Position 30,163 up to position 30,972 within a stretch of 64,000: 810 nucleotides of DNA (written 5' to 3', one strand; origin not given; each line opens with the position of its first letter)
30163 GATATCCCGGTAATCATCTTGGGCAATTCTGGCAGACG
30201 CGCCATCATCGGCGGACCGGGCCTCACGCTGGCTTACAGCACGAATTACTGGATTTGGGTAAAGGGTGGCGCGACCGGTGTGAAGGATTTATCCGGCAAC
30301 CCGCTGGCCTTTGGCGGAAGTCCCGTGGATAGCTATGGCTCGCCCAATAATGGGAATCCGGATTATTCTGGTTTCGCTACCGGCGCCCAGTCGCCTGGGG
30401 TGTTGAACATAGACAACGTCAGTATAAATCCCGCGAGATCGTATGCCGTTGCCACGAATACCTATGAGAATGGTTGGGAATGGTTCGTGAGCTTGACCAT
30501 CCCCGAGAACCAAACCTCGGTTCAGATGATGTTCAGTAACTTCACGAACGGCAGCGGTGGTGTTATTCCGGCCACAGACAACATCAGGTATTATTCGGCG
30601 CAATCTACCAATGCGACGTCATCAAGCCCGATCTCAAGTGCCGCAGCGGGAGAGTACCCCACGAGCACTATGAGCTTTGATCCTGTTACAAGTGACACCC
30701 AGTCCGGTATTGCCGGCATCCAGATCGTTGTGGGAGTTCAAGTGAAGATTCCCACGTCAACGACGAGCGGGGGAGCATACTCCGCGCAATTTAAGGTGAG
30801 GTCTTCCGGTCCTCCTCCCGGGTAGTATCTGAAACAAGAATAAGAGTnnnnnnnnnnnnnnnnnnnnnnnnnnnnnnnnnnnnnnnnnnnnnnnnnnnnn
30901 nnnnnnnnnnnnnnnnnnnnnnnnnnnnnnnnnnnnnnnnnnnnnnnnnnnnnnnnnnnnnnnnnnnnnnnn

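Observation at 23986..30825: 2279-aa secreted giant protein built from at least 12 near-identical 104-aa repeats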

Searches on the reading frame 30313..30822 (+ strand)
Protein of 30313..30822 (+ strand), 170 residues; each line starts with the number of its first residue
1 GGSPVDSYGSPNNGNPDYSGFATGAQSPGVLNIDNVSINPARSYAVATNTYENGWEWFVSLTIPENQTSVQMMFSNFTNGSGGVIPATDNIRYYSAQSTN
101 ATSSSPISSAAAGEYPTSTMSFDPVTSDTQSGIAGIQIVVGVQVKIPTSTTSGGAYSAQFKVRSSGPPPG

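Call 41: search_protein_representatives(protein=window:30313-30822:+)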
Query: 170 residues. Proteins with E-value up to 0.001 (for the whole library): 569; up to 1e-10: 373; up to 1e-30: 1. The best 150 are listed.
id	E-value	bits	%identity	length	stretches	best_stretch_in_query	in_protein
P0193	5.2e-31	124.2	47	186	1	14-164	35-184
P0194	1.3e-30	122.9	49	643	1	20-168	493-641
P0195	2.5e-28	115.5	49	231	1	19-164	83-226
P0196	1.3e-27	113.2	47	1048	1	7-165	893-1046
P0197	3.5e-27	111.8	47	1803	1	22-164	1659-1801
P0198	1.0e-26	110.3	45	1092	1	19-165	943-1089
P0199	1.2e-26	110.0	46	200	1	14-168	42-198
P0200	2.2e-24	102.7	47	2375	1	20-164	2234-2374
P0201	1.2e-22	97.0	44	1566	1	9-164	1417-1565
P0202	1.7e-21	93.3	45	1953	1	23-164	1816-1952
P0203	4.2e-21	92.0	47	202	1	16-168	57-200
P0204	5.9e-21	91.5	39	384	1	25-162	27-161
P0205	8.9e-21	91.0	42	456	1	14-164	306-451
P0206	9.4e-21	90.9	47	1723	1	8-165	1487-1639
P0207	1.0e-20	90.8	43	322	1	14-163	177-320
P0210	2.0e-19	86.5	40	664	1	25-162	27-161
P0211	2.5e-19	86.3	44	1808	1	23-167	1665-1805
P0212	3.3e-19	85.9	44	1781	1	37-164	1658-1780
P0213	3.4e-19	85.8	41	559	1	14-165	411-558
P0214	3.4e-19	85.8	46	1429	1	31-166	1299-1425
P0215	3.6e-19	85.7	44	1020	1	36-162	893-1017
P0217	4.4e-19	85.5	37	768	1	11-164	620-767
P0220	5.3e-19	85.2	43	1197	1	14-164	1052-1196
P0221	6.6e-19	84.9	40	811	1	36-165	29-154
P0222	8.0e-19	84.6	42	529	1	27-167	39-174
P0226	2.0e-18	83.3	42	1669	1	31-165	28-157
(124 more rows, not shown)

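Call 43: search_protein_families(library=pfam, proteins=[P0193, P0194, P0196, P0198, P0204, P0210, P0221, P0205, P0213, P0222], max_evalue=0.01)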
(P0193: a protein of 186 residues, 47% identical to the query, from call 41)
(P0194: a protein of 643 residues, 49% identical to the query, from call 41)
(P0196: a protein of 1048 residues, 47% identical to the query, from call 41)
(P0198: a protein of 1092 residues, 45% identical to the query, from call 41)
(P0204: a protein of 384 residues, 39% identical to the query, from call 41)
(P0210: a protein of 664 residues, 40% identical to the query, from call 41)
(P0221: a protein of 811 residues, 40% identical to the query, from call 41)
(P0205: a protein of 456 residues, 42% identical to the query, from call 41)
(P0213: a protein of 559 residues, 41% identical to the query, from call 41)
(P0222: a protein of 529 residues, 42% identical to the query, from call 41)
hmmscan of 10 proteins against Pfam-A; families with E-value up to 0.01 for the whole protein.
P0193 (186 aa): 1 family
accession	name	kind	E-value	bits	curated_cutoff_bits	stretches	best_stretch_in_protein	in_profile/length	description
PF13205.12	Big_5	-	0.0028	18.8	23.6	1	5-40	70-105/105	Bacterial Ig-like domain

P0194 (643 aa): 2 families
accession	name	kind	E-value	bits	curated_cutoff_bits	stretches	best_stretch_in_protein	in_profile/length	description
PF13205.12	Big_5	-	4.7e-16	59.9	23.6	1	377-496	1-105/105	Bacterial Ig-like domain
PF12262.14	Lipase_bact_N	-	0.00046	20.1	22.3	0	438-484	110-154/236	Bacterial virulence factor lipase N-terminal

P0196 (1048 aa): 4 families
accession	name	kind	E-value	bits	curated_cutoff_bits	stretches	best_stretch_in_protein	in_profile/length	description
PF13205.12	Big_5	-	4.3e-13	50.3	23.6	2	790-904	1-105/105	Bacterial Ig-like domain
PF23033.1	DUF7034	-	0.0052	17.4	27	0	612-693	20-104/119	Domain of unknown function (DUF7034)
PF19077.6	Big_13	-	0.0065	17.4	27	1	726-780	35-94/102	Bacterial Ig-like domain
PF15418.12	DUF4625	-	0.0067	17.1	27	0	759-783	104-128/131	Domain of unknown function (DUF4625)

P0198 (1092 aa): 0 families

P0204 (384 aa): 0 families

P0210 (664 aa): 0 families

P0221 (811 aa): 9 families
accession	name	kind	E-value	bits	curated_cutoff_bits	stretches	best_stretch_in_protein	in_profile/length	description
PF16403.11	Bact_surface_Ig-like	-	6.6e-28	97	27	2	162-232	1-71/71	Bacterial surface protein, Ig-like domain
PF18887.5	MBG_3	-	3.3e-27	94.8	25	1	470-539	1-70/72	MBG domain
PF18676.6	MBG_2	-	1.4e-21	77.3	25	1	393-464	1-72/72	MBG domain (YGX type)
PF18657.6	YDG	-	3e-20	72.7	25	2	539-614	2-83/85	YDG domain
PF02494.22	HYR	-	1.6e-10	41.6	21.7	1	234-310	2-81/81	HYR domain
PF18981.6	InlK_D3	-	0.00012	22.5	25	0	354-388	41-75/75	Internalin K domain (D3/D4)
PF22359.2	Big-like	-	0.00024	21.7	27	1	736-767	2-33/48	Bacterial Ig-like domain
PF13750.12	Big_3_3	-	0.0027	17.8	27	0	286-347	15-78/157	Bacterial Ig-like domain (group 3)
PF12245.14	Big_3_2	-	0.0028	18.3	23.3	1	169-232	53-120/122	Bacterial Ig-like domain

P0205 (456 aa): 2 families
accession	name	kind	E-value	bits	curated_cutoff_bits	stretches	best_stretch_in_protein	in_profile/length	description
PF17957.7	Big_7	-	4.3e-08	34.1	24.1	1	229-297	1-70/70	Bacterial Ig domain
PF17996.7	CE2_N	-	0.0089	16.5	27.9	0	223-317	7-100/108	Carbohydrate esterase 2 N-terminal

P0213 (559 aa): 1 family
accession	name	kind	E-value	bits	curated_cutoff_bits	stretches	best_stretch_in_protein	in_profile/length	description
PF13205.12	Big_5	-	7.6e-12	46.3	23.6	1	304-420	1-105/105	Bacterial Ig-like domain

P0222 (529 aa): 0 families

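Call 56: predict_structure(alignment_id=A3)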
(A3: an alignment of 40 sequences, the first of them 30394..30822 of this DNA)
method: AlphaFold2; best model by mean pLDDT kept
length: 143 residues; sequences in the alignment: 40
mean_pLDDT: 95.6   pTM: 0.89
mean pLDDT of the five models: 95.6, 95.1, 95.0, 94.8, 94.7
residues with pLDDT >= 90: 133; 70-90: 8; 50-70: 2; < 50: 0
segments of 3 or more residues with pLDDT < 50: none
pLDDT, mean of each block of 10 residues (from residue 1): 93 96 98 97 98 95 98 98 97 96 95 98 91 96 71
secondary structure, 60 per line:
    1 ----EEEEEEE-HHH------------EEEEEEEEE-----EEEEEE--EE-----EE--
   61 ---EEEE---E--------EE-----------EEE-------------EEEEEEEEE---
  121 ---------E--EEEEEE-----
elements in order: E5-11 E28-36 E42-47 E64-67 E93-95 E109-117 E133-138

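Call 60: fold_search(model_id=the predicted structure, library=pdb)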
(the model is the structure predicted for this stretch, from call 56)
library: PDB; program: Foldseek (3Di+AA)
matches with E <= 10: 1111; with E <= 0.001: 1
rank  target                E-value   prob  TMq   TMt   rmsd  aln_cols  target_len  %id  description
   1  8k2f                  5.8e-04  1.00  0.40  0.13  15.0       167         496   20  Crystal structure of Group 1 oligosaccharide-releasing beta-N-acetylgalactosaminidase NgaCa from Cohnella abietis, apo 1 (released 2024-04-24)
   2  8k2g_A                1.5e-03  1.00  0.43  0.14  15.1       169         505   17  Crystal structure of Group 1 Oligosaccharide-releasing beta-N-acetylgalactosaminidase NgaCa from Cohnella abietis, apo (released 2024-04-24)
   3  1n12_A                4.0e-03  0.99  0.42  0.43   6.7       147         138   14  Crystal structure of the PapE (N-terminal-deleted) pilus subunit bound to a peptide corresponding to the N-terminal ex (released 2002-12-11)
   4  5iqm_A                5.2e-03  0.99  0.43  0.46   6.9       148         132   13  Crystal structure of the E. coli type 1 pilus subunit FimG (engineered variant with substitution Q134E; N-terminal Fim (released 2016-07-06)
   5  5fqe_B                5.2e-03  0.99  0.45  0.13  11.1       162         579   15  The details of glycolipid glycan hydrolysis by the structural analysis of a family 123 glycoside hydrolase from Clostr (released 2016-03-30)
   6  2j2z_B                6.9e-03  0.99  0.44  0.42   7.3       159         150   10  X-Ray Structure of the Chaperone PapD in complex with the Pilus terminator subunit PapH at 2.3 Angstrom resolution (released 2006-11-08)
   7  3bfq_G                6.9e-03  0.93  0.36  0.38   8.9       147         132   13  Crystal structure of truncated FimG (FimGt) in complex with the donor strand peptide of FimF (DSF) (released 2008-03-04)
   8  5l7u_A                7.2e-03  1.00  0.41  0.12  11.4       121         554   18  Crystal structure of BvGH123 with bound GalNAc (released 2017-03-22)
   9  5l7r_A                9.0e-03  0.97  0.36  0.10  13.1       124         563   17  Crystal structure of BvGH123 (released 2017-03-22)
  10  2uy6_B                9.5e-03  0.75  0.33  0.32  10.1       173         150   10  Crystal structure of the P pilus rod subunit PapA (released 2007-05-29)
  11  1n12_C                1.0e-02  0.97  0.44  0.45   7.6       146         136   10  Crystal structure of the PapE (N-terminal-deleted) pilus subunit bound to a peptide corresponding to the N-terminal ex (released 2002-12-11)
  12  2xg4_B                1.2e-02  0.91  0.36  0.35   7.7       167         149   12  E. coli P pilus chaperone-subunit complex PapD-PapH bound to pilus biogenesis inhibitor, pilicide 2c (released 2010-07-14)
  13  5l7v_B                1.9e-02  0.95  0.37  0.10  13.2       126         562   17  Crystal Structure of BvGH123 with bond transition state analog Galthiazoline. (released 2017-03-22)
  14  1n0l_D                2.5e-02  0.84  0.33  0.41   8.2       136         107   12  Crystal structure of the PapD chaperone (C-terminally 6x histidine-tagged) bound to the PapE pilus subunit (N-terminal (released 2002-12-11)
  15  4y2l_B                2.6e-02  0.95  0.43  0.42   5.7       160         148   13  Structure of CFA/I pili major subunit CfaB trimer (released 2016-08-10)
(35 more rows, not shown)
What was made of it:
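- The terminal domain has remote similarity to carbohydrate-binding-type beta-sandwiches (GH123 N-domain, CBM32) and to pilins (call 60).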

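Call 61: list_cluster_members(proteins=[P0196, P0197, P0198, P0200, P0202, P0204, P0210, P0221, P0226, P0194])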
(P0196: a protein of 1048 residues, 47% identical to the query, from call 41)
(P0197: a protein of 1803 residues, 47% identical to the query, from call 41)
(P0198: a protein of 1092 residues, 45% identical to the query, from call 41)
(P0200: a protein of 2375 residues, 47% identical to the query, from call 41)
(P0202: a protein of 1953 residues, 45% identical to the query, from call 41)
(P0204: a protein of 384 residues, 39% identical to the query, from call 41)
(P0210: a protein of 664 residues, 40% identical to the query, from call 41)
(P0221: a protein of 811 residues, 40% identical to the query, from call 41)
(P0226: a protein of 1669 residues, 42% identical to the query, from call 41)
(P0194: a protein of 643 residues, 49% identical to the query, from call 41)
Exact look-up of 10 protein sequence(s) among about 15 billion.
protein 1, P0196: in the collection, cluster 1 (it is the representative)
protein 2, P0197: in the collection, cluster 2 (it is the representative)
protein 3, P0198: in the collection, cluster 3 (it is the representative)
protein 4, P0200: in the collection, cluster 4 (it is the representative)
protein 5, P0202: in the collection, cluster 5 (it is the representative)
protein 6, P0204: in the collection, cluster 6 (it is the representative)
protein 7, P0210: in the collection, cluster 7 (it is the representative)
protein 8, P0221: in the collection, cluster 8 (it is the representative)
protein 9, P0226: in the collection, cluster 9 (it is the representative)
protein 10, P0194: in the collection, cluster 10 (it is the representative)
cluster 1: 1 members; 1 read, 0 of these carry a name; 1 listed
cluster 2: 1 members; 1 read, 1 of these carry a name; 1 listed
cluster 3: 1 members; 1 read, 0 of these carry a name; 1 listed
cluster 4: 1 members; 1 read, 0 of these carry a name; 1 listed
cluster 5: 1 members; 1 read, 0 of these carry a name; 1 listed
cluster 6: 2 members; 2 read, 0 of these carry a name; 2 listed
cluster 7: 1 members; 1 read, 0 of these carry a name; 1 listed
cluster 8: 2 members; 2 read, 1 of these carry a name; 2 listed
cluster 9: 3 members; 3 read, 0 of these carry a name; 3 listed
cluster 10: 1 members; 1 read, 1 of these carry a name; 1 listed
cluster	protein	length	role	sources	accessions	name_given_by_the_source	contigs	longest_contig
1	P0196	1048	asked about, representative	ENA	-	-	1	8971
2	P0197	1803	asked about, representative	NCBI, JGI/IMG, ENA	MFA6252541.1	MAG: fibronectin type III domain-containing protein [Candidatus Paceibacterota bacterium]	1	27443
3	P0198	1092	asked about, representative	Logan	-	-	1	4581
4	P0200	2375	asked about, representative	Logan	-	-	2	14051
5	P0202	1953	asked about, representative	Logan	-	-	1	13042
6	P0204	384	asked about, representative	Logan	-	-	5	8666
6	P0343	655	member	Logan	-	-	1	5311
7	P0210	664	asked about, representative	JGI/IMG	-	-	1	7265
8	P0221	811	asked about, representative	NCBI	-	-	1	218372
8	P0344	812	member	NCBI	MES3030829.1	MAG: immunoglobulin-like domain-containing protein [Patescibacteria group bacterium]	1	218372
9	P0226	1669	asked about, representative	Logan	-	-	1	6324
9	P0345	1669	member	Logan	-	-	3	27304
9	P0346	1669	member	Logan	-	-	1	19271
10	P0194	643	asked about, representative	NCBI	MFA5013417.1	MAG: Ig-like domain-containing protein, partial [Candidatus Paceibacterota bacterium]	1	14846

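Call 65: find_related_loci(query=window:30394-30822:+, collection=genome_contigs, flank=6000)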
Query window:30394-30822:+ (143 aa) in genome_contigs; peptide patterns used: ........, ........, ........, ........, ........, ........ (x = any residue, [..] = any of these).
193 stretches matched a pattern, but none encodes a relative of the query by tblastn (E <= 1e-3).

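Call 66: find_homologous_proteins(query=A3, max_evalue=0.00001)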
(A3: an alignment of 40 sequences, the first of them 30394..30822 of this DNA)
Query A3 (40 sequences) (143 aa, profile of the alignment): 8 proteins with E <= 0.00001 among 1387 candidates.
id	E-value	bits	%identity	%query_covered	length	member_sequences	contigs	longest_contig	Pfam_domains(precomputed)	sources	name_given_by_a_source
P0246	8.1e-41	157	32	95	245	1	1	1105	PF13205.13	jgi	-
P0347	4.5e-40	155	40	85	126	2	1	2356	-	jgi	-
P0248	2.9e-38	149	38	94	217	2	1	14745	-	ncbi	ncbi:MAG: hypothetical protein WC113_03505, partial [Candidatus Paceibacterota bacterium]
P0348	4.0e-38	148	36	90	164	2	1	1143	-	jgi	jgi:hypothetical protein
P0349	4.3e-36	142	34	90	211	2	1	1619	-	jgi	jgi:hypothetical protein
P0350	1.5e-35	140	44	96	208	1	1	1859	PF13205.13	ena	-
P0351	6.6e-32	128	29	92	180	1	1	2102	-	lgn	-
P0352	1.3e-19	88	47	52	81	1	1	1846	-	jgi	-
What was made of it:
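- Tried and rejected: The profile search of the 5.8-billion-protein set with the terminal-domain alignment returned only 8 hits because of the word index (call 66).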

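Call 67: list_cluster_members(proteins=[P0201, P0205, P0206, P0211, P0212, P0213, P0214, P0215, P0217, P0220])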
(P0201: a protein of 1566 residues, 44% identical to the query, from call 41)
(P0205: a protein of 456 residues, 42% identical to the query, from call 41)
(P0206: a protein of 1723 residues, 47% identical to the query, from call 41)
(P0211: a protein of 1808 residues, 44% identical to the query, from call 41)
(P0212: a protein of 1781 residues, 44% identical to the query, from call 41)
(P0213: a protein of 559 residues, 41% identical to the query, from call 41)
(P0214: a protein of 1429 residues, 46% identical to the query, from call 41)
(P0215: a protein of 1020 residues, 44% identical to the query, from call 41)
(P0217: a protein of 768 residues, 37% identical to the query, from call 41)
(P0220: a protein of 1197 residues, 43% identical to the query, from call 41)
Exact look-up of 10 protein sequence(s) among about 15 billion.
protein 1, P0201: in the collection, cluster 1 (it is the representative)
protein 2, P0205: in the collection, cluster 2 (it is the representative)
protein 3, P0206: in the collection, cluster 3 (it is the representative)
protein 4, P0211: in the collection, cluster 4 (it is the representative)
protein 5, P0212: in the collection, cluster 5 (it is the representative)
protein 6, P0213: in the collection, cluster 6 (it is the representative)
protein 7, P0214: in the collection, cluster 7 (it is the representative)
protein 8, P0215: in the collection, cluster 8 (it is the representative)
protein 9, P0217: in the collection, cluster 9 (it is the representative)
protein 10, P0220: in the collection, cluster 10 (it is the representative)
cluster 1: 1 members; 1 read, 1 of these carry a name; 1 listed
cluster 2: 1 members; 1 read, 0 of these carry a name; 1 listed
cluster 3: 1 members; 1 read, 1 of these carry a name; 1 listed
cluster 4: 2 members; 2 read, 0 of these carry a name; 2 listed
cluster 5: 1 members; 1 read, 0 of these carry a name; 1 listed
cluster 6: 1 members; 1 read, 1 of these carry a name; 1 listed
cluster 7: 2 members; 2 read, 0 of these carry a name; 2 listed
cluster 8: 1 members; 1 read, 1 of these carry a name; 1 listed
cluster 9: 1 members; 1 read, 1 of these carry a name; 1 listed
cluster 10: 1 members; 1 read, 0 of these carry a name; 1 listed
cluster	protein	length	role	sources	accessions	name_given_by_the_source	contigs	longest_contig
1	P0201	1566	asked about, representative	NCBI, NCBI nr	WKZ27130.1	MAG: Ig-like domain-containing protein [Candidatus Paceibacterota bacterium]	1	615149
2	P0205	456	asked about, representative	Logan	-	-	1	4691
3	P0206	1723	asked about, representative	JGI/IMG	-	hypothetical protein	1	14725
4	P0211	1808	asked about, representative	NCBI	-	-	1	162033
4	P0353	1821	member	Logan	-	-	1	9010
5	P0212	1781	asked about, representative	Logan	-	-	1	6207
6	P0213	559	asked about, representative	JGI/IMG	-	hypothetical protein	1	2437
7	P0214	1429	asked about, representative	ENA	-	-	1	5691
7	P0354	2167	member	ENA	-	-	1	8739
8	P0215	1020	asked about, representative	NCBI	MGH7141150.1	MAG: beta strand repeat-containing protein [Minisyncoccia bacterium]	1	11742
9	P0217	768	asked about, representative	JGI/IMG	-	hypothetical protein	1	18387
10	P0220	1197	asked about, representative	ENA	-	-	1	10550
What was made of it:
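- Six of six organism-named members are Patescibacteria (calls 61, 66, 67).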

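Call 68: find_encoding_contigs(protein=P0201, flank=5000, max_places=2)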
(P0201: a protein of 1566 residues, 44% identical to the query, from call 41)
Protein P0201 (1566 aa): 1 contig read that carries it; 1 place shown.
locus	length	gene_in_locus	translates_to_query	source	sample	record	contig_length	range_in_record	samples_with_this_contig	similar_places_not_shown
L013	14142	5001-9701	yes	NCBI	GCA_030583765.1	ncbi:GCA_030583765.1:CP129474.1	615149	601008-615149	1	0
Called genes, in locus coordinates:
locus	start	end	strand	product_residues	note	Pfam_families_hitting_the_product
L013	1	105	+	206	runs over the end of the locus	PF00834:Ribul_P_3_epim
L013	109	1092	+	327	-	PF00294:PfkB, PF08543:Phos_pyr_kin (faint)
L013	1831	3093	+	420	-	-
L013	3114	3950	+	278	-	PF01116:F_bP_aldolase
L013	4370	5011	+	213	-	-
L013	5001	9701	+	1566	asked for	PF13205:Big_5, PF00041:fn3 (weak), PF16656:Pur_ac_phosph_N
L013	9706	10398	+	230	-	-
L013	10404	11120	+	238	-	PF00963:Cohesin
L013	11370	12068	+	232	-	PF01386:Ribosomal_L25p, PF14693:Ribosomal_TL5_C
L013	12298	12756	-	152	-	-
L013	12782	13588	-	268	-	PF03462:PCRF, PF00472:RF-1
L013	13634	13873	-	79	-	PF01197:Ribosomal_L31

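Call 69: find_encoding_contigs(protein=P0211, flank=5000, max_places=2)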
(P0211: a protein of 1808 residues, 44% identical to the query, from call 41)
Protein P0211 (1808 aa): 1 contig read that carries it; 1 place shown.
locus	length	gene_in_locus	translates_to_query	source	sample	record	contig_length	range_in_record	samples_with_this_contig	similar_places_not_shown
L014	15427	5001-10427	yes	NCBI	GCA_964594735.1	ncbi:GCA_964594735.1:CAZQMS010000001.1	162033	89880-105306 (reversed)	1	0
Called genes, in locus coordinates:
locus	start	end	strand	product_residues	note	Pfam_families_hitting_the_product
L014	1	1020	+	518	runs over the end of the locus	PF25919:BSH_CusB (faint), PF00364:Biotin_lipoyl (faint)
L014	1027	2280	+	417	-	PF12704:MacB_PCD, PF02687:FtsX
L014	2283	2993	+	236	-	PF00005:ABC_tran, PF02463:SMC_N (faint), PF13304:AAA_21 (faint)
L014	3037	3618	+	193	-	-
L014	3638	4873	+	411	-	PF02812:ELFV_dehydrog_N, PF00208:ELFV_dehydrog, PF02826:2-Hacid_dh_C (faint)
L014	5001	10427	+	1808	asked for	PF00041:fn3 (faint), PF22352:K319L-like_PKD, PF25059:FN3_DSCAM-DSCAML_C (faint), PF16656:Pur_ac_phosph_N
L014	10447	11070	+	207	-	-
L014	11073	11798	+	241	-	PF00963:Cohesin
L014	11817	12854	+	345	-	PF00188:CAP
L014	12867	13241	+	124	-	-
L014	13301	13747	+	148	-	PF00702:Hydrolase, PF13419:HAD_2 (weak), PF13242:Hydrolase_like (weak)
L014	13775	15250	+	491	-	PF13522:GATase_6, PF13537:GATase_7, PF00156:Pribosyltran (weak)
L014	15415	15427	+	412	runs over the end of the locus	PF02073:Peptidase_M29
